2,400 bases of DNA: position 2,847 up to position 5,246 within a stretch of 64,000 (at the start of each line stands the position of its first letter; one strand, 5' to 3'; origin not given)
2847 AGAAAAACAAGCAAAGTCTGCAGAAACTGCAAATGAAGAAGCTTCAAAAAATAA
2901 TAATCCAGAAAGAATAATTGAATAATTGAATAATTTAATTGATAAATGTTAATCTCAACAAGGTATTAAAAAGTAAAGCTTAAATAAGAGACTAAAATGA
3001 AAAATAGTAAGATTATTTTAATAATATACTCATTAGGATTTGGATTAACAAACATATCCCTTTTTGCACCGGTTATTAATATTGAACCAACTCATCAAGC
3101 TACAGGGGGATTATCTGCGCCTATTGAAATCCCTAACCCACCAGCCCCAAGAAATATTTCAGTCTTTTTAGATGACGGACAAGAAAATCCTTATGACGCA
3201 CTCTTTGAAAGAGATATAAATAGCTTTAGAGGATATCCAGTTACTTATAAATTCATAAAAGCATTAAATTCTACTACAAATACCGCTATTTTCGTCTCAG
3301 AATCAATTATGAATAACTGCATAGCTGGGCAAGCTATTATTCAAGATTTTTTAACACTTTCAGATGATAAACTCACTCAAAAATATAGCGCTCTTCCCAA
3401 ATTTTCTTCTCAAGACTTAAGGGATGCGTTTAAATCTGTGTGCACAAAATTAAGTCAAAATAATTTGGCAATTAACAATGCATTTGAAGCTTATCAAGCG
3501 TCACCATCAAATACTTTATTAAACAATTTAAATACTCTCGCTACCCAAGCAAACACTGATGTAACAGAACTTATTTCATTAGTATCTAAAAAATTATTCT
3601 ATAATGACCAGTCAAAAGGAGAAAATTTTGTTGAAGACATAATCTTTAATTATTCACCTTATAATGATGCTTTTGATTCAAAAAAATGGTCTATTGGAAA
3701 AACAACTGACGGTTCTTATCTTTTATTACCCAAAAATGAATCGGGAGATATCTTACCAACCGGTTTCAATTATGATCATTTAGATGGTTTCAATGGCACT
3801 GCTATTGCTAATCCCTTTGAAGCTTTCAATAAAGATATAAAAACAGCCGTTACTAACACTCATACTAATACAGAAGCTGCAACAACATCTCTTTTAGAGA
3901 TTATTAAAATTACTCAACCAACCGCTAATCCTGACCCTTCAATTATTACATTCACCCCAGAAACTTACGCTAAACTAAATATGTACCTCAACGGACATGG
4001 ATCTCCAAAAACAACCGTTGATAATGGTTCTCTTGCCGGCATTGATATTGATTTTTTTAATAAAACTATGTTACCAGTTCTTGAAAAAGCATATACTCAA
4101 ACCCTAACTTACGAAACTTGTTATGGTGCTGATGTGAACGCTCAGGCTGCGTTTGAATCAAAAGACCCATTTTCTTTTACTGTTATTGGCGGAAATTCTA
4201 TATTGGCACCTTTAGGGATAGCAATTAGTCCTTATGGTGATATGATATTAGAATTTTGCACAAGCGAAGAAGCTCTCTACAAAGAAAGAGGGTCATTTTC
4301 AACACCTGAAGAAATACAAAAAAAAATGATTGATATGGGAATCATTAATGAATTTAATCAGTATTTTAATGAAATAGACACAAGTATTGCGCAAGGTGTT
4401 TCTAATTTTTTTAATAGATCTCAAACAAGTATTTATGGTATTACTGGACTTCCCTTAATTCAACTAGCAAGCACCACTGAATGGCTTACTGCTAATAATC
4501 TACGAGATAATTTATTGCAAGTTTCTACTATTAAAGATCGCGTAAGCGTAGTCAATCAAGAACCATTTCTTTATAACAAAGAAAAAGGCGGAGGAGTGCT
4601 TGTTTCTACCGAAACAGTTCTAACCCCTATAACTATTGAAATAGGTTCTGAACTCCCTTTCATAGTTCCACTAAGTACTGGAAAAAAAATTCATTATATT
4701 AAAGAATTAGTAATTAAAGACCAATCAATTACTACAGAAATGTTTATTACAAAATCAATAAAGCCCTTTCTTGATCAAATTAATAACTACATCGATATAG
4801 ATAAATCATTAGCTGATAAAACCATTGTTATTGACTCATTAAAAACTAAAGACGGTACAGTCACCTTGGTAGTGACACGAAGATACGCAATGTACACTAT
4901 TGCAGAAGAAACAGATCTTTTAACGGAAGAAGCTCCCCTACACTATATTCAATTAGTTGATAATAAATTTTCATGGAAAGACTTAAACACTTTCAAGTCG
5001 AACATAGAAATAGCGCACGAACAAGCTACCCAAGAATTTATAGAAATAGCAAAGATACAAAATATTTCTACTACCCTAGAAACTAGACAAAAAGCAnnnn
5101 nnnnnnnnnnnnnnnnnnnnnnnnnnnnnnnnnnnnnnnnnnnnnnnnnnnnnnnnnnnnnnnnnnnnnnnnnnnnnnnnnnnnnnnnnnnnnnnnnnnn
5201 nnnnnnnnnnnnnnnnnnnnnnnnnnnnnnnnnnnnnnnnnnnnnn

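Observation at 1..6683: Tandem pair of giant, diverging paralogs with no recognisable family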

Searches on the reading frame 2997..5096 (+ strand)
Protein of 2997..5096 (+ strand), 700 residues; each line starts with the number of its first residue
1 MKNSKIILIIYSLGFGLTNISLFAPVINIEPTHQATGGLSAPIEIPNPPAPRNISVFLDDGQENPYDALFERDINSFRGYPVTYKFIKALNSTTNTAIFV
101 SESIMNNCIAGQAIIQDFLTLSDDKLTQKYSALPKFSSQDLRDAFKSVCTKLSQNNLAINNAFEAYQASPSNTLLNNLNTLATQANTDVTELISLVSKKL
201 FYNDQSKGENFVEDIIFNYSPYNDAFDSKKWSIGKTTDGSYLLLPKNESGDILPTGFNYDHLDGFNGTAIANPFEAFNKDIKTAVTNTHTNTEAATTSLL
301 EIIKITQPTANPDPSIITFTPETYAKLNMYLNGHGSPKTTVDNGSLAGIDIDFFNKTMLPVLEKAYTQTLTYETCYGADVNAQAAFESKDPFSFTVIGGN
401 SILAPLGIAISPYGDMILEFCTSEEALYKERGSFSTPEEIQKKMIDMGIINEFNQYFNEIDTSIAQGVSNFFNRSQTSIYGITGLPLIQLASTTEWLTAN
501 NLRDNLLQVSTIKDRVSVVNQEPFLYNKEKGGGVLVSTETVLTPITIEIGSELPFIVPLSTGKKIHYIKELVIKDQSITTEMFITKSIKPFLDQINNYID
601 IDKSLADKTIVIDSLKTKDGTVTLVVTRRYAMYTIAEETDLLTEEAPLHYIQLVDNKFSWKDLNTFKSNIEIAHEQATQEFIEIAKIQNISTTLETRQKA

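Call 31: find_homologous_proteins(query=A2, max_evalue=0.01)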
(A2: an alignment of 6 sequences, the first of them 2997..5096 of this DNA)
Query A2 (6 sequences) (700 aa, profile of the alignment): 3 proteins with E <= 0.01 among 8000 candidates.
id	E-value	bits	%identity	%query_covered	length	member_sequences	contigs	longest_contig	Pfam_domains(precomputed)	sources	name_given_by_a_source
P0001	0.0e+0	1118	100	100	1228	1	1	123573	-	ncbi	-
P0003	0.0e+0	1113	42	99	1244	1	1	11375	-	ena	-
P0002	0.0e+0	1093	48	100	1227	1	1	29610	-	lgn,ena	-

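Call 42: predict_structure(alignment_id=A2)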
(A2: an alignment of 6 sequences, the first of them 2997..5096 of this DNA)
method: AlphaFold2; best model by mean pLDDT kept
length: 700 residues; sequences in the alignment: 6
mean_pLDDT: 63.0   pTM: 0.51
mean pLDDT of the five models: 63.0, 61.1, 55.2, 54.9, 53.3
residues with pLDDT >= 90: 24; 70-90: 313; 50-70: 140; < 50: 223
segments of 3 or more residues with pLDDT < 50: 1-48, 308-319, 339-341, 376-412, 451-534, 598-602, 640-642, 655-660, 682-700
pLDDT, mean of each block of 10 residues (from residue 1): 33 29 24 25 38 84 81 56 82 82 88 88 90 81 84 84 82 83 83 83 82 71 80 87 88 84 83 81 76 86 65 43 64 63 67 74 65 51 42 31 32 55 70 69 62 45 38 34 37 38 31 28 28 51 72 66 72 82 79 56 61 84 80 69 59 44 69 64 39 29
secondary structure, 60 per line:
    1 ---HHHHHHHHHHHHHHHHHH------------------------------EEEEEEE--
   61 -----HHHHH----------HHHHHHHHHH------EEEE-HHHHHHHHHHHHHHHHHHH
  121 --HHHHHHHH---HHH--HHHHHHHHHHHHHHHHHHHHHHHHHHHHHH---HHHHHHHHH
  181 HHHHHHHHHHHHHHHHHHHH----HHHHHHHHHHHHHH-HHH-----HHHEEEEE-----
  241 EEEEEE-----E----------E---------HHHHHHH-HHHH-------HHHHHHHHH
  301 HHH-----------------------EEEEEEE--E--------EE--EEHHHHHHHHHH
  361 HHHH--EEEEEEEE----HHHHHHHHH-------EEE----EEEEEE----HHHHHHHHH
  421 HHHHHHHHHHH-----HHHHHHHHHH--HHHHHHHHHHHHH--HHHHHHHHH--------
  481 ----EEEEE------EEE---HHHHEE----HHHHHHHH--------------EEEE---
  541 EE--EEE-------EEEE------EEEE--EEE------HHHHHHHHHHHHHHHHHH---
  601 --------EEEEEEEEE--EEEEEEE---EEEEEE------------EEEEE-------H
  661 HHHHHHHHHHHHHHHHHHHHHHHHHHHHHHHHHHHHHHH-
elements in order (helices of 4 or more, strands of 3 or more residues): H4-21 E52-58 H66-70 H81-90 E97-100 H102-120 H123-130 H139-168 H172-200 H205-218 E231-235 E241-246 H273-279 H281-284 H292-303 E327-333 H351-364 E367-374 H379-387 E395-397 E402-407 H412-431 H437-446 H449-461 H464-472 E485-489 E496-498 H502-505 H512-519 E534-537 E545-547 E555-558 E565-568 E571-573 H580-597 E609-617 E620-626 E630-635 E648-652 H660-699

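Call 50: search_protein_representatives(alignment_id=A2)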
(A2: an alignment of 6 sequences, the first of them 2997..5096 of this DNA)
Query: 6 sequences, 769 profile positions. Proteins with E-value up to 0.001 (for the whole library): 253; up to 1e-10: 45; up to 1e-30: 13. The best 150 are listed.
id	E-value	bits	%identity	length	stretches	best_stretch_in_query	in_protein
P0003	0.0e+00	1113.1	-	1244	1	1-767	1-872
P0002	0.0e+00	1093.1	-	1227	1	1-767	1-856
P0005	2.4e-209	714.1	-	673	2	1-408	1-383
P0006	5.5e-205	699.7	-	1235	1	8-767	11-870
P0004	1.7e-190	651.8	-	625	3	444-764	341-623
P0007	3.7e-84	300.2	-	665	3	445-765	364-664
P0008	2.8e-78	280.7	-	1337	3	340-760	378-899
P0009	1.1e-67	245.6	-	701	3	228-401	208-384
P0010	2.4e-66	241.2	-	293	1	13-277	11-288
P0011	4.6e-40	154.3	-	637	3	220-407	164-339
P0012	7.7e-36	140.4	-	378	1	443-762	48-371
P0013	5.8e-34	134.2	-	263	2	342-523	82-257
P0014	4.7e-33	131.1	-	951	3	267-397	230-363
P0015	6.1e-23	97.7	-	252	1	25-271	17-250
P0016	8.4e-21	90.6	-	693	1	93-642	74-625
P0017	3.2e-20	88.7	-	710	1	99-703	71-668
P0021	4.7e-19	84.8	-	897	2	337-612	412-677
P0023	2.4e-17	79.2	-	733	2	209-519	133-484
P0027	1.5e-14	69.9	-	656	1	57-474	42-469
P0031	2.3e-13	66.0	-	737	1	52-567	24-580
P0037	1.8e-11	59.8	-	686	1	66-753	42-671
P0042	5.8e-11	58.1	-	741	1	53-554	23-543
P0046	1.0e-10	57.3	-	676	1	97-697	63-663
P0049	2.7e-10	55.9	-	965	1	323-395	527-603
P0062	2.3e-09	52.8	-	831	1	342-572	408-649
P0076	8.1e-09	51.0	-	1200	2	241-403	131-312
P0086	1.3e-08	50.3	-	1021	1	229-424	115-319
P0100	7.8e-08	47.7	-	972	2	323-396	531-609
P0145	3.9e-06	42.1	-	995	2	322-402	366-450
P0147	4.2e-06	42.0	-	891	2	276-407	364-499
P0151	4.9e-06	41.8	-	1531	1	315-400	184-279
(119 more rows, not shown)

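Call 73: predict_structure(alignment_id=A6)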
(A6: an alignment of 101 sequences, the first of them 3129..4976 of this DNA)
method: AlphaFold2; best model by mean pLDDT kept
length: 616 residues; sequences in the alignment: 101
mean_pLDDT: 90.8   pTM: 0.91
mean pLDDT of the five models: 90.8, 89.8, 88.8, 88.5, 88.4
residues with pLDDT >= 90: 463; 70-90: 117; 50-70: 32; < 50: 4
segments of 3 or more residues with pLDDT < 50: none
pLDDT, mean of each block of 10 residues (from residue 1): 83 94 87 89 89 95 96 98 97 97 96 91 93 95 95 97 95 92 95 96 95 94 91 92 85 97 61 68 96 86 96 96 96 94 91 94 74 89 93 84 75 94 90 89 94 82 94 98 92 97 93 95 98 97 94 69 93 98 95 90 92 56
secondary structure, 60 per line:
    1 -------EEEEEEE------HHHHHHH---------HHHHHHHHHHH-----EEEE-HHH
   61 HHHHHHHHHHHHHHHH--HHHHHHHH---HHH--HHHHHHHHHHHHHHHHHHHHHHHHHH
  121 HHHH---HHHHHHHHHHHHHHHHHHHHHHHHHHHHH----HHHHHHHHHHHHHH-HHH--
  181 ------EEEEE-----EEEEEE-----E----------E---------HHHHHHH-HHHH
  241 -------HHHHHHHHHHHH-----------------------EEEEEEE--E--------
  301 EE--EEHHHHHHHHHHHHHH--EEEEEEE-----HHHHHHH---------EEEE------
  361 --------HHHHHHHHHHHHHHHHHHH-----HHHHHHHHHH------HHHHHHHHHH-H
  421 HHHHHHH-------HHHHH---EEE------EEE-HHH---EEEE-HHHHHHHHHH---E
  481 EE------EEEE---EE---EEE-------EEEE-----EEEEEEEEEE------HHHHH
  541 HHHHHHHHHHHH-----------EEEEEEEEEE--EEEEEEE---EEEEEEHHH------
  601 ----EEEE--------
elements in order: E8-14 H21-27 H37-47 E53-56 H58-76 H79-86 H95-124 H128-156 H161-174 E187-191 E197-202 H229-235 H237-240 H248-259 E283-289 H307-320 E323-329 H335-341 E351-354 H369-387 H393-402 H409-418 H420-427 H435-439 E443-445 E452-454 E462-465 H467-476 E480-482 E489-492 E501-503 E511-514 E520-529 H536-552 E564-573 E576-582 E586-591 E605-608

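Call 76: find_encoding_contigs(protein=P0006, flank=8000, max_places=2)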
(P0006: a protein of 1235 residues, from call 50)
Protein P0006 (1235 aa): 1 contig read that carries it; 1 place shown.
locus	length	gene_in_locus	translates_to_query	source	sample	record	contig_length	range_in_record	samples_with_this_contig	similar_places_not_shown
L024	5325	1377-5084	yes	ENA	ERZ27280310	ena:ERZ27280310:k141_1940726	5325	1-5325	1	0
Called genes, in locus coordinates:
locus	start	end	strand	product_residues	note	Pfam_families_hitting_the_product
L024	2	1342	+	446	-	?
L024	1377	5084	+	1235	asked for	-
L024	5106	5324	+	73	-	?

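Call 77: find_encoding_contigs(protein=P0008, flank=8000, max_places=2)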
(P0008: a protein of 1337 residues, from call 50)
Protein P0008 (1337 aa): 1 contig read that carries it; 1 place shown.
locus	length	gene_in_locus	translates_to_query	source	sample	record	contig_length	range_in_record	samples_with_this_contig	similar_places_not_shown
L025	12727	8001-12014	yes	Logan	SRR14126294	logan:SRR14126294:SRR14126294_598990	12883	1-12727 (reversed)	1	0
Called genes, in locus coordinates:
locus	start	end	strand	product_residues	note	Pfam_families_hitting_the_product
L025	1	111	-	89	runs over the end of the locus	?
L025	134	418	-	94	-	PF00166:Cpn10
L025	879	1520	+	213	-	-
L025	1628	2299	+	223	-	PF00834:Ribul_P_3_epim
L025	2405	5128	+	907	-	-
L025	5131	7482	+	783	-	-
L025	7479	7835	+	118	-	-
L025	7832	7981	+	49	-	-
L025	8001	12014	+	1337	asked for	-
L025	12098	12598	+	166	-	-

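Call 80: search_protein_families(library=pfam, proteins=[P0049, P0100, P0145, P0147, P0021, P0062, P0076, P0086, P0151], max_evalue=0.001)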
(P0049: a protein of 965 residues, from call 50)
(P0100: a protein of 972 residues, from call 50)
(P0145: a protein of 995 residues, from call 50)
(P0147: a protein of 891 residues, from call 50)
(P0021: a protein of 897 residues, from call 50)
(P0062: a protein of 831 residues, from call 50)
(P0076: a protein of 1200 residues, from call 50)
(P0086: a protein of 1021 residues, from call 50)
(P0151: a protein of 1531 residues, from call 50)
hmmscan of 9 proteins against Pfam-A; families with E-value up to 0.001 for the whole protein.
P0049 (965 aa): 5 families
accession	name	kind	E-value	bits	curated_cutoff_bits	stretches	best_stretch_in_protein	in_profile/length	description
PF12796.13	Ank_2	-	1.8e-05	25.7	27.3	1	255-320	27-81/90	Ankyrin repeats (3 copies)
PF23598.1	LRR_14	-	0.00013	21.3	40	1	115-187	58-125/353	Leucine-rich repeat region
PF12799.13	LRR_4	-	0.00036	21.1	27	1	127-171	1-39/44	Leucine Rich repeats (2 copies)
PF13606.12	Ank_3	-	0.00047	20.8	22.3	0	260-281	2-23/30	Ankyrin repeat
PF00023.36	Ank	-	0.00094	19.8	21.1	0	260-281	2-23/33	Ankyrin repeat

P0100 (972 aa): 3 families
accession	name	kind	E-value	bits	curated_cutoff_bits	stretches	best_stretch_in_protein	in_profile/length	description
PF23598.1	LRR_14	-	7.2e-08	32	40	1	135-221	68-147/353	Leucine-rich repeat region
PF12796.13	Ank_2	-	1.7e-06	28.9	27.3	1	292-356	28-86/90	Ankyrin repeats (3 copies)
PF13855.12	LRR_8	-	0.00027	21.1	27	0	161-216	1-52/61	Leucine rich repeat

P0145 (995 aa): 0 families

P0147 (891 aa): 0 families

P0021 (897 aa): 0 families

P0062 (831 aa): 0 families

P0076 (1200 aa): 0 families

P0086 (1021 aa): 0 families

P0151 (1531 aa): 0 families

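Call 82: find_encoding_contigs(protein=P0016, flank=10000, max_places=2)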
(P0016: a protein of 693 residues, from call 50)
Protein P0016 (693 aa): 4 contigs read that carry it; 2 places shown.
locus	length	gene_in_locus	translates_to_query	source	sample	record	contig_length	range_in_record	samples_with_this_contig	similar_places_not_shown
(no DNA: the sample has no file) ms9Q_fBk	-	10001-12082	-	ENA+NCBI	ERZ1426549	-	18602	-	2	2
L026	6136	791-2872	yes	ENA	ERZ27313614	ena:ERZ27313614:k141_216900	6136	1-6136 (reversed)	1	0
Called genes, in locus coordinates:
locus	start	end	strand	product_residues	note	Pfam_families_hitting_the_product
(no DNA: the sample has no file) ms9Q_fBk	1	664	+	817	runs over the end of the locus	PF07244:POTRA, PF01103:Omp85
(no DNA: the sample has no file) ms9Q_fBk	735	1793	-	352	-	-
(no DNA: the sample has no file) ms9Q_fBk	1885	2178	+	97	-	-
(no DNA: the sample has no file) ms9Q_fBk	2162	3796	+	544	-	PF03717:PBP_dimer, PF00905:Transpeptidase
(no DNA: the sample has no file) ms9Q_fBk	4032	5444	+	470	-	-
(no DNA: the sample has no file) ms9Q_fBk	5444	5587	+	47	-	PF01909:NTP_transf_2 (weak), PF18765:Polbeta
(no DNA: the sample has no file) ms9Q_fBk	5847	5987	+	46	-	PF08780:NTase_sub_bind (weak)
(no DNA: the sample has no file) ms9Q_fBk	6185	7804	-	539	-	PF00118:Cpn60_TCP1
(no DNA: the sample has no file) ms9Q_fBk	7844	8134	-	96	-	PF00166:Cpn10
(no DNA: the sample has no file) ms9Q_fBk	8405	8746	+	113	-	-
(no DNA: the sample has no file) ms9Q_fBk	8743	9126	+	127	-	-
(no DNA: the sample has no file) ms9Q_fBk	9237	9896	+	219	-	PF00834:Ribul_P_3_epim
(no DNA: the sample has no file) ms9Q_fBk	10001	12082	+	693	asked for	-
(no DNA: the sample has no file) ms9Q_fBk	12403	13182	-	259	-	PF10110:GPDPase_memb (faint)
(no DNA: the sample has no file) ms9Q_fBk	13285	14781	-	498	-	PF00474:SSF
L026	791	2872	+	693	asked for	-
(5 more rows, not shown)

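Call 93: fold_search(model_id=the predicted structure, library=pdb)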
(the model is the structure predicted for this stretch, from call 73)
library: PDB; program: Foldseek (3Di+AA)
matches with E <= 10: 273; with E <= 0.001: 0
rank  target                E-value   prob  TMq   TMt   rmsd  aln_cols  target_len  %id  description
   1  7d76_R                5.9e-01  0.11  0.09  0.18  15.6       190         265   11  Cryo-EM structure of the beclomethasone-bound adhesion receptor GPR97-Go complex (released 2021-02-03)
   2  8e0m_K                7.8e-01  0.15  0.10  0.26   9.6       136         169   12  Homotrimeric variant of tcTRP9, BGL15 (released 2023-04-12)
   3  9az6_F                8.8e-01  0.16  0.11  0.26   9.0       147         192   15  F-actin-Talin(R13-DD) complex (released 2025-02-12)
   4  5t8y_A                1.0e+00  0.13  0.07  0.11  14.4       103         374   10  Structure of epoxyqueuosine reductase from Bacillus subtilis with the Asp134 catalytic loop swung out of the active si (released 2016-09-28)
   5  8e0m_G                1.2e+00  0.14  0.10  0.32  15.7       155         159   14  Homotrimeric variant of tcTRP9, BGL15 (released 2023-04-12)
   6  4iwb_A                1.2e+00  0.14  0.11  0.29  12.7       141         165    8  Novel Fold of FliC/FliS Fusion Protein (released 2013-12-11)
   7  9iig_A                1.3e+00  0.08  0.07  0.23  18.9       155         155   12  Cryo-EM structure of hetero-bacterioferritin SoBfr12 from Shewanella oneidensis (released 2025-04-30)
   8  5d08_A                1.4e+00  0.11  0.08  0.12  13.4       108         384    9  Crystal structure of selenomethionine-labeled epoxyqueuosine reductase (released 2016-09-28)
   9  8qah_B                1.5e+00  0.28  0.11  0.15   9.2       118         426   12  X-ray crystal structure of a de novo designed single-chain parallel coiled-coil alpha-helical barrel with 8 inner heli (released 2024-07-03)
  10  2lqg_MODEL_1_A        1.6e+00  0.16  0.11  0.38  10.2       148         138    9  Solution Structure of the R4 domain of talin (released 2013-02-13)
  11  8e0m_L                1.6e+00  0.12  0.09  0.28  14.1       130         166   15  Homotrimeric variant of tcTRP9, BGL15 (released 2023-04-12)
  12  5vjs                  1.6e+00  0.06  0.08  0.20  13.4       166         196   11  De Novo Photosynthetic Reaction Center Protein Equipped with Heme B, a synthetic Zn porphyrin, and Zn(II) cations (released 2018-04-25)
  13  2i71_B                1.6e+00  0.03  0.08  0.12  18.9       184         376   11  Crystal structure of a Conserved Protein of Unknown Function from Sulfolobus solfataricus P2 (released 2006-10-03)
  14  8e12_C                1.7e+00  0.08  0.10  0.24   9.9       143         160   10  Homotrimeric variant of tcTRP9, BGL14 (released 2023-04-12)
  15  3tf5_B                1.7e+00  0.03  0.09  0.12  21.7       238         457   10  Structure of UDP-glucose dehydrogenase V132 deletion (released 2011-10-12)
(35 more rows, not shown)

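Call 97: search_protein_families(library=pfam, proteins=[P0016, P0017, P0023, P0027, P0031, P0037, P0042, P0046], max_evalue=10)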
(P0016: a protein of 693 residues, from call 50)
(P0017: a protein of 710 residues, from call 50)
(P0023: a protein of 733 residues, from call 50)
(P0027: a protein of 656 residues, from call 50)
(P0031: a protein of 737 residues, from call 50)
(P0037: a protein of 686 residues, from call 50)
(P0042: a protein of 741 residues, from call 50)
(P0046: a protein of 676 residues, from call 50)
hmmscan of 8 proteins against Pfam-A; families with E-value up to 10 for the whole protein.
P0016 (693 aa): 1 family
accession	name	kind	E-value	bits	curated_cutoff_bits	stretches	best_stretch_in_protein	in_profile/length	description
PF22017.1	HP1454-like_C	-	0.12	12.9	27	1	109-173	19-80/93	LPP20 lipofamily protein, C-terminal domain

P0017 (710 aa): 1 family
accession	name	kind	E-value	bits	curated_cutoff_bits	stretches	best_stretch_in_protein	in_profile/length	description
PF11105.14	CCAP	-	0.13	12.7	27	1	660-702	80-124/128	Arthropod cardioacceleratory peptide 2a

P0023 (733 aa): 1 family
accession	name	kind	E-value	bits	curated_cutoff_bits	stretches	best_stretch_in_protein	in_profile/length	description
PF05178.17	Kri1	-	0.083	13.9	25.2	1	181-238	25-81/102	KRI1-like family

P0027 (656 aa): 0 families

P0031 (737 aa): 1 family
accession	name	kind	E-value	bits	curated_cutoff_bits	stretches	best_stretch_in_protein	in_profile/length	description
PF12862.13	ANAPC5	-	0.027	15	23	1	88-131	21-63/91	Anaphase-promoting complex subunit 5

P0037 (686 aa): 2 families
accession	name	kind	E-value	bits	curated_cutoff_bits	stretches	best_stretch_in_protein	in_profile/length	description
PF14294.11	DUF4372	-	0.00027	21.5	25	1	179-234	4-59/74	Domain of unknown function (DUF4372)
PF16679.11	CDT1_C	-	0.053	14.5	25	1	73-141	6-74/96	DNA replication factor Cdt1 C-terminal domain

P0042 (741 aa): 1 family
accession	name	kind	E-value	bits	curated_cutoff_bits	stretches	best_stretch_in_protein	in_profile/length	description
PF22913.1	NBAS_11th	-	0.15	12.5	27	1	236-271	20-55/125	NBAS subunit of NRZ tethering complex, C-terminal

P0046 (676 aa): 0 families
